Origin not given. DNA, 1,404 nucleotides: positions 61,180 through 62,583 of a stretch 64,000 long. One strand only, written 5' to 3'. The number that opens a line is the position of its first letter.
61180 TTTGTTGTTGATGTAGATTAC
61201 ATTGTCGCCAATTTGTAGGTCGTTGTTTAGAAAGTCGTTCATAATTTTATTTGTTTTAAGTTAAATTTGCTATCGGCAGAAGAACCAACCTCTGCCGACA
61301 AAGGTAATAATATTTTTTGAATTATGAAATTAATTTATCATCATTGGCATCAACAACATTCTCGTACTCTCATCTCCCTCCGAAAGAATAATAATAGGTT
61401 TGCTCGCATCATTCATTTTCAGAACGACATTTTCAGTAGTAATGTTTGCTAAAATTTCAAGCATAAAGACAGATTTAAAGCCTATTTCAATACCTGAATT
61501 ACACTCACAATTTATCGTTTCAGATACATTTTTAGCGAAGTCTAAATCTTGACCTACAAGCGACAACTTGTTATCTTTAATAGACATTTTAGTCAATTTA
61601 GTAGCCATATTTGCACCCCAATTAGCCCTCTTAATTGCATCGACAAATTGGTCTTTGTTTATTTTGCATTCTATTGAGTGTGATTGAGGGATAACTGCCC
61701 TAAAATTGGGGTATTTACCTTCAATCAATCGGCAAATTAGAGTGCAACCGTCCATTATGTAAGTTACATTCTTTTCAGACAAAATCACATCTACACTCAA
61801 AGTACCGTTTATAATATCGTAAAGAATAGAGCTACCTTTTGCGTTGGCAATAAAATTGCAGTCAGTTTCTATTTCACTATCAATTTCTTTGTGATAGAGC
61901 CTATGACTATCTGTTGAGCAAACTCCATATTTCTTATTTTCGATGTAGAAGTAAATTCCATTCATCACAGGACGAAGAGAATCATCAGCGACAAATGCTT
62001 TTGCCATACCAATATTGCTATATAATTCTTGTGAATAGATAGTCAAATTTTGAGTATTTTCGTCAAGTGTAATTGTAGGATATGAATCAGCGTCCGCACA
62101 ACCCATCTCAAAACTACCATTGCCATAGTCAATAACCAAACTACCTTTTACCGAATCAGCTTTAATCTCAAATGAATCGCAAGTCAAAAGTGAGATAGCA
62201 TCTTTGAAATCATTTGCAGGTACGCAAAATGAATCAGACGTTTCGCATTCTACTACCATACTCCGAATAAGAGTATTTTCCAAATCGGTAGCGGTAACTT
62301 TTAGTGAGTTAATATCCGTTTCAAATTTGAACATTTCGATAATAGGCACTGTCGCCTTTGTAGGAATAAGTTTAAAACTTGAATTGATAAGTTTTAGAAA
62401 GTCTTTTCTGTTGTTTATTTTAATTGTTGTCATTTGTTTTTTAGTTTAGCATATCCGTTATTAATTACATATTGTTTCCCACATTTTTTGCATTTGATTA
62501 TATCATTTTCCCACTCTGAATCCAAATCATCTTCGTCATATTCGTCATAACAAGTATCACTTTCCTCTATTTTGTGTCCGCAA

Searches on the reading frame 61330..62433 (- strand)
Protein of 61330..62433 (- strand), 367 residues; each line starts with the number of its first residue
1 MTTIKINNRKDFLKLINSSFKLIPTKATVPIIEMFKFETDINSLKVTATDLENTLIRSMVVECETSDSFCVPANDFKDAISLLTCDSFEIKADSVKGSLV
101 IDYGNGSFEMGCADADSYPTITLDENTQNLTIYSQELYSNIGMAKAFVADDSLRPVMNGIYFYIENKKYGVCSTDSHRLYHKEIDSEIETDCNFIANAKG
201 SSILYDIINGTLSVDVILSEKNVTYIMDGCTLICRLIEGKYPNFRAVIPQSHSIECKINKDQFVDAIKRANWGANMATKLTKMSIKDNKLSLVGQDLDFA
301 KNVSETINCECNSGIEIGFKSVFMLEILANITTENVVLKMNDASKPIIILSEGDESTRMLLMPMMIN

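Call 14: search_protein_families(library=phrogs, proteins=[window:61330-62433:-], max_evalue=0.00001)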
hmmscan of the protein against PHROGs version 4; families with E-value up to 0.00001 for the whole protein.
window:61330-62433:- (367 aa): 3 families
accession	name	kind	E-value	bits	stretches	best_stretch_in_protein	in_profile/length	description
phrog_947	-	DNA, RNA and nucleotide metabolism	8.3e-57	193.8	1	9-367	9-366/368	DNA polymerase processivity factor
phrog_6615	-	DNA, RNA and nucleotide metabolism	8.4e-11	42.9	1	236-364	68-211/214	DNA polymerase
phrog_3007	-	DNA, RNA and nucleotide metabolism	3e-08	34.7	1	144-257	13-125/190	RusA-like Holliday junction resolvase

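Call 82: find_encoding_contigs(protein=window:61330-62433:-, flank=10000, max_places=3)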
Protein window:61330-62433:- (367 aa): 1 contig read that carries it; 1 place shown.
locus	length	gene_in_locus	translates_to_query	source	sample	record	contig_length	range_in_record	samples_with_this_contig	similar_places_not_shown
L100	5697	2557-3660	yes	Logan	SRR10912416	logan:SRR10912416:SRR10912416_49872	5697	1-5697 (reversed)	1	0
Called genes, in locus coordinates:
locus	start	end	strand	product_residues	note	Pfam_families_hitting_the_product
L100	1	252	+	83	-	?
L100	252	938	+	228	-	PF09588:YqaJ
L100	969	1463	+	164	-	PF11753:DUF3310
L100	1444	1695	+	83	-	-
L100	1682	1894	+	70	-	-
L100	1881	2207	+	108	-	PF03819:MazG, PF12643:MazG-like (weak)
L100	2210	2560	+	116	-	-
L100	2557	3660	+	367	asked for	PF00712:DNA_pol3_beta, PF02767:DNA_pol3_beta_2, PF02768:DNA_pol3_beta_3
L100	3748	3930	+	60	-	PF23835:DUF7205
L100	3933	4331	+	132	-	PF01541:GIY-YIG (weak)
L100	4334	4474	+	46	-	-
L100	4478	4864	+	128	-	-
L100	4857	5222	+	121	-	-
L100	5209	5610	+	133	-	-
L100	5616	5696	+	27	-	?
